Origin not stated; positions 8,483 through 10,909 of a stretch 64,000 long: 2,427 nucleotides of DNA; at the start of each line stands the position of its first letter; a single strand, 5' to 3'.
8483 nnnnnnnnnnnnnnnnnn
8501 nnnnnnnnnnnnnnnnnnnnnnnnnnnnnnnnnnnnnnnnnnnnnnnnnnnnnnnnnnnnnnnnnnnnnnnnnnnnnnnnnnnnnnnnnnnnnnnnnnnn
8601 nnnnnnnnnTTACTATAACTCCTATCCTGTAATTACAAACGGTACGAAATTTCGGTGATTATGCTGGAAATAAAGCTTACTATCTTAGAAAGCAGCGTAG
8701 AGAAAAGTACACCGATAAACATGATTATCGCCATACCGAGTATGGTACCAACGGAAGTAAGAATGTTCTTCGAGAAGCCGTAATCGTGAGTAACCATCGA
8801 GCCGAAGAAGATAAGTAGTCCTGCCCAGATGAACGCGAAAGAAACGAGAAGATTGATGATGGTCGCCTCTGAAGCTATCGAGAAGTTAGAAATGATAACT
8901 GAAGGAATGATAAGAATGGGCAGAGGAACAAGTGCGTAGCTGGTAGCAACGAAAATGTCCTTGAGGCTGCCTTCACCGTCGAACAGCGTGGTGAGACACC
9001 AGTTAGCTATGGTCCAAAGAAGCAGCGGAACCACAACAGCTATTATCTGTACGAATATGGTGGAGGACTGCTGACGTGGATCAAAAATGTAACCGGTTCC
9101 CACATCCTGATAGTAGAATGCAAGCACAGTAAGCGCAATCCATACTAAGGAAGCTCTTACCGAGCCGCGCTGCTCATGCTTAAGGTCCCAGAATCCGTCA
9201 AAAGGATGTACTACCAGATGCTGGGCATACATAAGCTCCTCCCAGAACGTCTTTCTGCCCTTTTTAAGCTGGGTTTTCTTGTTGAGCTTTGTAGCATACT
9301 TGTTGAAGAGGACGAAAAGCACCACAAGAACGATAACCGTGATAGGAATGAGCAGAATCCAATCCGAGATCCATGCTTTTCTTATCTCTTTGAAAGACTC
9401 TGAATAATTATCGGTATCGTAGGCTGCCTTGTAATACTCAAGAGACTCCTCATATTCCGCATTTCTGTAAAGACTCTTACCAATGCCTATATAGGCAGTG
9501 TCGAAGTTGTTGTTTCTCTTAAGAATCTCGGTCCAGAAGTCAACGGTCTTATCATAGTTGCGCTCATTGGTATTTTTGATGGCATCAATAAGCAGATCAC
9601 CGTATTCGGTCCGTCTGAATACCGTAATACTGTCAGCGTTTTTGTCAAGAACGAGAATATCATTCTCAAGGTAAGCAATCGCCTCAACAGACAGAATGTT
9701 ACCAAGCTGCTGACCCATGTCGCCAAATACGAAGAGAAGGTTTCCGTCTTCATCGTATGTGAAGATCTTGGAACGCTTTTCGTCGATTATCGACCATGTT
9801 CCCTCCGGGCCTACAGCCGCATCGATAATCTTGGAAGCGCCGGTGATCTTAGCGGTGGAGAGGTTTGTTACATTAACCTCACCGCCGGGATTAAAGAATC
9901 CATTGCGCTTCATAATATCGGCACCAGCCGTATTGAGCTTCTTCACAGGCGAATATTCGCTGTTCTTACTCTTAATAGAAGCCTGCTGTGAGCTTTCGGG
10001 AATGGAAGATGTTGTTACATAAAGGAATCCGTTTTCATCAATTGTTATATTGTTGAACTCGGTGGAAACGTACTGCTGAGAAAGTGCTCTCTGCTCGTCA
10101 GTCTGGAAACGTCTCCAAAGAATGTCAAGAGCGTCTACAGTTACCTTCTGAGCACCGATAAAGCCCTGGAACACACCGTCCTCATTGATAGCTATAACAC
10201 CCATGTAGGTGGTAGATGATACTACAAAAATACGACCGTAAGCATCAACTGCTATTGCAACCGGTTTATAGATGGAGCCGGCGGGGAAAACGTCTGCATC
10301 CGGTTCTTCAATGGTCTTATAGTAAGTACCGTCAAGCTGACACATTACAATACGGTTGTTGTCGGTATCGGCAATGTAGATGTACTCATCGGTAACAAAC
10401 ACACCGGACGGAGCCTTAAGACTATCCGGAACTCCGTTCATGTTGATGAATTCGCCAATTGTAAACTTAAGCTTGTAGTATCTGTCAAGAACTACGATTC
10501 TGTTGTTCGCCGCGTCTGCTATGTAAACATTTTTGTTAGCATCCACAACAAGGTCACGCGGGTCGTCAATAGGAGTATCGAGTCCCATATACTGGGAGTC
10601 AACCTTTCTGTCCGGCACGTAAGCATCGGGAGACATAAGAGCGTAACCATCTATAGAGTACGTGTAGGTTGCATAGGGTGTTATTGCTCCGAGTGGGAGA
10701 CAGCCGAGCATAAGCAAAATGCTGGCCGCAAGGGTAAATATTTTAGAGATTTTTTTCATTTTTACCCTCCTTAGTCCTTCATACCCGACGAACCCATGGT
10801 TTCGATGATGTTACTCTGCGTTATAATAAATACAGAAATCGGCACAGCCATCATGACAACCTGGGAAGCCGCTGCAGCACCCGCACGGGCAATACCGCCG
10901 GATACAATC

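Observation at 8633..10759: NHL beta-propeller fused to a Yip1-type polytopic membrane domain, encoded in the middle of an ABC importer operon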

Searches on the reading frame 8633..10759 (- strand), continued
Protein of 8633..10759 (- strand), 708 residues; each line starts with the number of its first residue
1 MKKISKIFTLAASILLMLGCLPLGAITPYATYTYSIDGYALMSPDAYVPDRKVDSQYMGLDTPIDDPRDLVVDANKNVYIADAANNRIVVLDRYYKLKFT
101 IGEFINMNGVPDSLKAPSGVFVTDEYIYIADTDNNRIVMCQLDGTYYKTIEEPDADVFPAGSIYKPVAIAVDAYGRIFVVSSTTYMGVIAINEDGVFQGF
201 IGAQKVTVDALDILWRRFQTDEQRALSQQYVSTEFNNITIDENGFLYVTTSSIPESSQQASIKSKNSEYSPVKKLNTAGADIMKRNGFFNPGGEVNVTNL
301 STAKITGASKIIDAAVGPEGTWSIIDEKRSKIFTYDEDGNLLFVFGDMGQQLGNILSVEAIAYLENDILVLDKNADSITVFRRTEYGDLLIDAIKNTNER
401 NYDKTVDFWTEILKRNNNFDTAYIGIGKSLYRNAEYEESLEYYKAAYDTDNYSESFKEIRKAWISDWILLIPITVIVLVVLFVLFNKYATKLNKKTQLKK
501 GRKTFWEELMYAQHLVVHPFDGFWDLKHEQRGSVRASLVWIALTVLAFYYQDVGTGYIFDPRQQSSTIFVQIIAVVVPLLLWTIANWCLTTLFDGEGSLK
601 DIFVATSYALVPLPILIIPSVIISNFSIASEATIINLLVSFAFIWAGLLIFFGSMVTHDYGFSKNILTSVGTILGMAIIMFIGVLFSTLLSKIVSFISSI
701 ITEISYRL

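Call 62: find_encoding_contigs(protein=P0438, flank=10000, max_places=1)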
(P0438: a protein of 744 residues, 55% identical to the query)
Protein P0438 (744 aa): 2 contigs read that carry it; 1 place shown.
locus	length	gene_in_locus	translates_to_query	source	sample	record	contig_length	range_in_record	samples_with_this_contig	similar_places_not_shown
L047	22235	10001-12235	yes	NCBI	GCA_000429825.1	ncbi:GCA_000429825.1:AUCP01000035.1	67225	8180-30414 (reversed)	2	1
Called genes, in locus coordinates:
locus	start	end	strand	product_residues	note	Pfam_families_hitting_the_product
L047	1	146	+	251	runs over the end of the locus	PF00881:Nitroreductase, PF28600:Nitroreductase_C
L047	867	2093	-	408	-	PF00296:Bac_luciferase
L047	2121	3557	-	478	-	PF00296:Bac_luciferase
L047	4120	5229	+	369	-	PF00005:ABC_tran, PF02463:SMC_N (faint), PF13304:AAA_21 (faint), PF17912:OB_MalK, PF08402:TOBE_2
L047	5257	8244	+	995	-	PF01547:SBP_bac_1, PF13416:SBP_bac_8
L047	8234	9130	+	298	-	PF00528:BPD_transp_1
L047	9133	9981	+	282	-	PF00528:BPD_transp_1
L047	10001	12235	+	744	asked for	PF06739:SBBP (faint), PF08450:SGL (weak), PF01436:NHL (weak), PF04893:Yip1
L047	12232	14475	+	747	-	PF18952:DUF5696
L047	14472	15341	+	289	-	PF00528:BPD_transp_1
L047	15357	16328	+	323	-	PF00528:BPD_transp_1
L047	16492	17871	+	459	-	PF01547:SBP_bac_1, PF13416:SBP_bac_8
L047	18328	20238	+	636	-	PF09492:Pec_lyase (faint), PF13249:SQHop_cyclase_N, PF13243:SQHop_cyclase_C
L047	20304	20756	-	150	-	PF01047:MarR, PF12802:MarR_2, PF13463:HTH_27 (weak), PF01325:Fe_dep_repress (weak)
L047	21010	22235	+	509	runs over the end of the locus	PF00664:ABC_membrane, PF00005:ABC_tran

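Call 64: find_encoding_contigs(protein=P0462, flank=10000, max_places=1)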
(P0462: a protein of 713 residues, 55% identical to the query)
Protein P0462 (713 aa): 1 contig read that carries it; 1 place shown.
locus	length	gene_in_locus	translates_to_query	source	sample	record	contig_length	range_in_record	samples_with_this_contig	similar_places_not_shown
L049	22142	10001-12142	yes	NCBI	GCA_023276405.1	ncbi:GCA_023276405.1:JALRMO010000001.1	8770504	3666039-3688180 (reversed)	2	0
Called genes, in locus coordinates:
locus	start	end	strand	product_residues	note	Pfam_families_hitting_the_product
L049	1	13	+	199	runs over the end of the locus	PF00300:His_Phos_1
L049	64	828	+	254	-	PF10997:Amj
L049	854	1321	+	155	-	PF12773:DZR (weak)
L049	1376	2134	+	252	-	-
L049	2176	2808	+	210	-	PF06445:GyrI-like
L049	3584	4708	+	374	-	PF03215:Rad17 (weak), PF00005:ABC_tran, PF13304:AAA_21 (faint), PF17912:OB_MalK, PF08402:TOBE_2 (faint)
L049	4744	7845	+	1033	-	PF01547:SBP_bac_1, PF13416:SBP_bac_8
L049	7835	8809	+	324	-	PF00528:BPD_transp_1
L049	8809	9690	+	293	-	PF00528:BPD_transp_1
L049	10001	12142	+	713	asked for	PF08450:SGL (faint), PF01436:NHL (faint), PF14559:TPR_19 (weak), PF04893:Yip1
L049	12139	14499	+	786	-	PF18952:DUF5696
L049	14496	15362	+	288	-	PF00528:BPD_transp_1 (weak)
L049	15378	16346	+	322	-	PF00528:BPD_transp_1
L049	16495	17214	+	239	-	PF00072:Response_reg, PF00486:Trans_reg_C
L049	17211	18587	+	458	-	PF00512:HisKA, PF02518:HATPase_c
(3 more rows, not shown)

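Call 66: search_protein_families(library=pfam, proteins=[L044:7272-10232:+, L045:7130-10063:+, L046:5229-8150:+], max_evalue=1)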
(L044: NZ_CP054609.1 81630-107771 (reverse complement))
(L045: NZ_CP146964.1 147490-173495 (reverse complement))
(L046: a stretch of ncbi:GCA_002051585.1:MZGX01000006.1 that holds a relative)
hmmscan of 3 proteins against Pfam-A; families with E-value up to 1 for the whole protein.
L044:7272-10232:+ (986 aa): 5 families
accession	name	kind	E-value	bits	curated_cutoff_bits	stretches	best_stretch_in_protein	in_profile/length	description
PF01547.30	SBP_bac_1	-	1.8e-22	81.1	26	1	584-861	6-307/307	Bacterial extracellular solute-binding protein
PF13416.11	SBP_bac_8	-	2.4e-19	70.6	27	1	593-864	5-253/279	Bacterial extracellular solute-binding protein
PF17829.7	GH115_C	-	0.014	15.6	24.1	0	108-157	52-101/172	Glycosyl hydrolase family 115 C-terminal domain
PF17895.7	Dicer_N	-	0.017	15.7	25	1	675-733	55-113/144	Giardia Dicer N-terminal domain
PF25275.1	Golvesin_C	-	0.22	12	31.6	0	307-331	38-62/132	Golvesin C-terminal domain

L045:7130-10063:+ (977 aa): 4 families
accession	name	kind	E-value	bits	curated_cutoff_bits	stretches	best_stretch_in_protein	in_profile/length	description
PF01547.30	SBP_bac_1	-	2.4e-21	77.5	26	1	602-872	23-306/307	Bacterial extracellular solute-binding protein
PF13416.11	SBP_bac_8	-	1.6e-19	71.2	27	1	617-877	30-254/279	Bacterial extracellular solute-binding protein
PF25275.1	Golvesin_C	-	0.016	15.7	31.6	0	297-323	40-66/132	Golvesin C-terminal domain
PF04108.17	ATG17_like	-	0.12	12.2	43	1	435-497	219-284/355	Autophagy protein ATG17-like domain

L046:5229-8150:+ (973 aa): 5 families
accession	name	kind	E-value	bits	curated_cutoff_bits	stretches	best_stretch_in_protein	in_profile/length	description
PF01547.30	SBP_bac_1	-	8.7e-21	75.6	26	1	570-847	6-307/307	Bacterial extracellular solute-binding protein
PF13416.11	SBP_bac_8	-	1.4e-15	58.3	27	1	578-849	4-252/279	Bacterial extracellular solute-binding protein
PF25275.1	Golvesin_C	-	0.00059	20.4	31.6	1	297-334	38-76/132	Golvesin C-terminal domain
PF05860.19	TPS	-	0.2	12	33.5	1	26-107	141-216/252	TPS secretion domain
PF16832.10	EKLF_TAD1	-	0.67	10.3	25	0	835-846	5-16/27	Erythroid krueppel-like transcription factor, transactivation 1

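Call 77: search_dna_similar(query=L044:14142-16415:+, collection=plasmids, mode=protein, max_evalue=0.000001, max_rows=25)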
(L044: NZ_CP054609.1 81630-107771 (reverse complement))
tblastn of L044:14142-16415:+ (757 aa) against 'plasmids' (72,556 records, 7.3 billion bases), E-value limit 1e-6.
Records with a match: 2; places in all: 2; records where one place covers at least 80% of the query: 1.
Best place of each record, by identity: >=99% 1; <60% 1.
By first word of the organism name: Paenibacillus 1; Butyrivibrio 1.
By predicted mobility (MOB-suite, as given by PLSDB): non-mobilizable 2.
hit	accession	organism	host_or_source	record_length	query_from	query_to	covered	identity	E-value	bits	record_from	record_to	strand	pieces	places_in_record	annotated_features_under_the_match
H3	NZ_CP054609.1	Paenibacillus cellulosilyticus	cell culture,soil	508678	1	757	100%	100.0%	0e+0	1529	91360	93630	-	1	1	DUF5696 domain-containing protein | YIP1 family protein | sugar ABC transporter permease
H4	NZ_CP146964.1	Butyrivibrio fibrisolvens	Bovinae,Bovine rumen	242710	171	752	77%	27.2%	4e-50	198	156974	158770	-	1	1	DUF5696 domain-containing protein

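Call 78: search_protein_families(library=ncbifam, proteins=[L044:6125-7234:+], max_evalue=0.00001)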
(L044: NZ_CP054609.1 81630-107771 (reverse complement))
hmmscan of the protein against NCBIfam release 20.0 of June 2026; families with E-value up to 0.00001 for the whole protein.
L044:6125-7234:+ (369 aa): 183 families (the best 25 are shown)
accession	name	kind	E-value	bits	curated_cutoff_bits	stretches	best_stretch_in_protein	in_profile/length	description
NF008653.0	PRK11650.1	subfamily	3.4e-139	463.9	432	1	1-367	1-355/357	sn-glycerol-3-phosphate ABC transporter ATP-binding protein UgpC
NF008233.0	PRK11000.1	equivalog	1.8e-119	398.9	568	1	1-362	1-356/369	maltose/maltodextrin ABC transporter ATP-binding protein MalK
NF006987.0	PRK09452.1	equivalog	1.6e-102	343.1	482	1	4-308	18-316/378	spermidine/putrescine ABC transporter ATP-binding protein PotA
TIGR03265.1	PhnT2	equivalog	3e-94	316.1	457.7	1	4-350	5-343/353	putative 2-aminoethylphosphonate ABC transporter ATP-binding protein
NF040933.2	ABC_arch_GlcV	equivalog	1.1e-93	314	450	1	4-297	3-289/357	glucose ABC transporter ATP-binding protein GlcV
NF043075.1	MMSYN1_0197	equivalog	1.4e-92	310.3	550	1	5-357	4-337/341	spermidine/putrescine ABC transporter ATP-binding protein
TIGR01187.1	potA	subfamily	2.4e-91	306.2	355.6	1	37-334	2-296/325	polyamine ABC transporter ATP-binding protein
NF008513.0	PRK11432.1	equivalog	1.4e-82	277.4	496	1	4-354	7-340/351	ferric ABC transporter ATP-binding protein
NF040840.2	tungstate_WtpC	equivalog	3.5e-79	266.6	440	1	4-296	2-278/347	tungstate ABC transporter ATP-binding protein WtpC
TIGR03258.1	PhnT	equivalog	9.8e-77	258.4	499.15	1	2-241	7-245/359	2-aminoethylphosphonate ABC transport system ATP-binding subunit PhnT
TIGR00968.1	3a0106s01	subfamily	9.1e-74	247.9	342.75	1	5-238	2-233/237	sulfate ABC transporter ATP-binding protein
NF008621.0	PRK11607.1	equivalog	3.1e-73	246.7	613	1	6-296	22-304/377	putrescine ABC transporter ATP-binding subunit PotG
NF008105.0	PRK10851.1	equivalog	3.8e-67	226.5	502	1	4-267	3-263/362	sulfate/thiosulfate ABC transporter ATP-binding protein CysA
TIGR01186.1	proV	subfamily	1.9e-65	221.4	326.6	1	19-241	7-235/363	betaine/proline/choline family ABC transporter ATP-binding protein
TIGR03415.1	ABC_choXWV_ATP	equivalog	1.4e-55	188.9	483.75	1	21-282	40-311/382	choline ABC transporter ATP-binding protein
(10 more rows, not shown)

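Call 82: search_solved_structures(query=L045:6031-7140:+, max_evalue=0.00001)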
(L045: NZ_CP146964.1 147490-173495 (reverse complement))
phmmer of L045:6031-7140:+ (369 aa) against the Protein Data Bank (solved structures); distinct sequences matched with E-value up to 0.00001: 9.
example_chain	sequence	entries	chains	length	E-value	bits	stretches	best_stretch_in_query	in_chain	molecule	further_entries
6eug_A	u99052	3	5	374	4.9e-60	206.9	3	189-361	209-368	Beta-glucanase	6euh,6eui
3vsf_A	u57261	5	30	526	2.2e-42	148.8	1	117-363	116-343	Ricin B lectin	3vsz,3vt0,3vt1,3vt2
6euf_A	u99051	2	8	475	6.5e-37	130.8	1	8-350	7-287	Beta-glucanase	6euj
7bys_A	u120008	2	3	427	1.4e-31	113.3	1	107-351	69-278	Galactan 1,3-beta-galactosidase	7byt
7byv_A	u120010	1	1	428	3e-31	112.2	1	107-351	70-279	Galactan 1,3-beta-galactosidase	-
7byx_A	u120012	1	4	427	8.3e-31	110.7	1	107-351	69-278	Galactan 1,3-beta-galactosidase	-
5flw_A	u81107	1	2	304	1.6e-18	70.3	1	116-352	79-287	EXO-BETA-1,3-GALACTANASE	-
3nqh_A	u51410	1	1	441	6.5e-18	68.3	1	247-349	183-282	Glycosyl hydrolase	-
3kst_A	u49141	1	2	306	4.4e-09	39.2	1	180-299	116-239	Endo-1,4-beta-xylanase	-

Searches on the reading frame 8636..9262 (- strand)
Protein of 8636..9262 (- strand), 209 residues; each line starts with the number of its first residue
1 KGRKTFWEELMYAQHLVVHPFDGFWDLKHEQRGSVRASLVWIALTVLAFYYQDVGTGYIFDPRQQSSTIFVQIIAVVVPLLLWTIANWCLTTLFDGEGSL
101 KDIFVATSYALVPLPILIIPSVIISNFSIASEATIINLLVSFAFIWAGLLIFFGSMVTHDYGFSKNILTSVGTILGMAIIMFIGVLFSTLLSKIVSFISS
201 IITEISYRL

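Call 39: search_protein_representatives(protein=window:8636-9262:-)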
Query: 209 residues. Proteins with E-value up to 0.001 (for the whole library): 1681; up to 1e-10: 1167; up to 1e-30: 258. The best 150 are listed.
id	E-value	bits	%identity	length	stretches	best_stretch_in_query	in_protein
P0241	4.7e-80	284.7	59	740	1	1-209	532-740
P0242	8.2e-77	274.1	57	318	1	2-208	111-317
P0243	2.5e-75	269.3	55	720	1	3-209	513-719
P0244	9.5e-75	267.4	57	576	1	3-209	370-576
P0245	2.6e-74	265.9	56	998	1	2-208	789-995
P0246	5.5e-73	261.6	55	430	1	3-209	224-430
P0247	7.6e-73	261.2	55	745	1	2-209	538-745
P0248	1.0e-72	260.8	53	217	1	3-209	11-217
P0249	7.1e-71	254.7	55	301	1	2-208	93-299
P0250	1.9e-70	253.3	56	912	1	3-209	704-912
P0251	1.9e-69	250.1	54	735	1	2-208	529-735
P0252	3.7e-69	249.1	54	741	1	2-205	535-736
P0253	2.6e-68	246.3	50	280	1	3-209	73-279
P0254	3.5e-68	245.9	53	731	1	3-209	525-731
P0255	4.9e-68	245.5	55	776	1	2-208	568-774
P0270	1.3e-51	191.8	46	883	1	5-209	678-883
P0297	1.0e-45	172.6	42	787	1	4-209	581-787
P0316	1.6e-42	162.1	39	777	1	5-209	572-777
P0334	3.7e-41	157.7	38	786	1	6-208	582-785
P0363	8.4e-39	150.0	36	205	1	6-205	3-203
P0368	1.1e-38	149.6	39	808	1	7-208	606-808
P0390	2.5e-37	145.2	35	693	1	12-205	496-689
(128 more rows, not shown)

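Call 74: list_cluster_members(proteins=[P0245, P0250, P0270, P0368, P0248, P0390, P0363, P0316, P0297, P0334])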
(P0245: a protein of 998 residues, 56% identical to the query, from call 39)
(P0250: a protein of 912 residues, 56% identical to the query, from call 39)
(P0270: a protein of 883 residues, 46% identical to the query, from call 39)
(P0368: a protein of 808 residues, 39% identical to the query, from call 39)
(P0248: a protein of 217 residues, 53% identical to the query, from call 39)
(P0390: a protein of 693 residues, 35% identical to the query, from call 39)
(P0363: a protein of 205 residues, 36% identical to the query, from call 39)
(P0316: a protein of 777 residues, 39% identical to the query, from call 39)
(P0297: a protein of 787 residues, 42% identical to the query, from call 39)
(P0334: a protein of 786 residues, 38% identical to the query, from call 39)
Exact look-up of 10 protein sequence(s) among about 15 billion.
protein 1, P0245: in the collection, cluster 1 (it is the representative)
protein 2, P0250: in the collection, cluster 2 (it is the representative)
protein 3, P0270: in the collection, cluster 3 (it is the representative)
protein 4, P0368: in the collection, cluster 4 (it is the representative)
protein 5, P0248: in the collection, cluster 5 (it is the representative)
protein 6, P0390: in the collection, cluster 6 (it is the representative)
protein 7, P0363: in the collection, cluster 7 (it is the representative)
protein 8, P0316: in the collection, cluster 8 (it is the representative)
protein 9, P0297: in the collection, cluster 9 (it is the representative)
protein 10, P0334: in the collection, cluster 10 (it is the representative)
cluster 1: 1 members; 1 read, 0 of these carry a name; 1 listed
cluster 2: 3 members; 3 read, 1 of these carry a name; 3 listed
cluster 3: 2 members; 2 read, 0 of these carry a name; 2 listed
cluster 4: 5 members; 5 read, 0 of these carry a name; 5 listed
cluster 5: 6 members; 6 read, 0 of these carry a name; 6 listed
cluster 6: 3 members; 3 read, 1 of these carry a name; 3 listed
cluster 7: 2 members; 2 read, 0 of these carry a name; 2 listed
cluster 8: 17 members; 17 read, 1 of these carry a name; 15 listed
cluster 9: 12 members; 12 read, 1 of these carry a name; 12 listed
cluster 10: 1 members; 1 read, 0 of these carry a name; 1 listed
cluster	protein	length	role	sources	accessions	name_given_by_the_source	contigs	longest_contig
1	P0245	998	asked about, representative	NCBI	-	-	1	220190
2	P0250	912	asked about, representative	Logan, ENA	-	-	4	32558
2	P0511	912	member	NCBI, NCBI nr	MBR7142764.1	MAG: YIP1 family protein [Clostridia bacterium] | YIP1 family protein [Clostridia bacterium]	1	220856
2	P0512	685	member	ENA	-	-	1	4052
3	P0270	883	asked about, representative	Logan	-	-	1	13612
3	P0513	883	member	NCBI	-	-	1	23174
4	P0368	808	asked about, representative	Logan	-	-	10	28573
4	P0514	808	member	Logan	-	-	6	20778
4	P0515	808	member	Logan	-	-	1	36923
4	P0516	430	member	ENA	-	-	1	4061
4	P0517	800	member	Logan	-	-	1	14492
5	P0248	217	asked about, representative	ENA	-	-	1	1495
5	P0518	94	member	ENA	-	-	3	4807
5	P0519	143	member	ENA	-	-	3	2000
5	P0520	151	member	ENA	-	-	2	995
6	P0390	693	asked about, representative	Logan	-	-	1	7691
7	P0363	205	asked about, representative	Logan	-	-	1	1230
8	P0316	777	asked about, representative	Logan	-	-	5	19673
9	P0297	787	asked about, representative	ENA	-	-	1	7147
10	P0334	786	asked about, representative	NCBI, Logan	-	-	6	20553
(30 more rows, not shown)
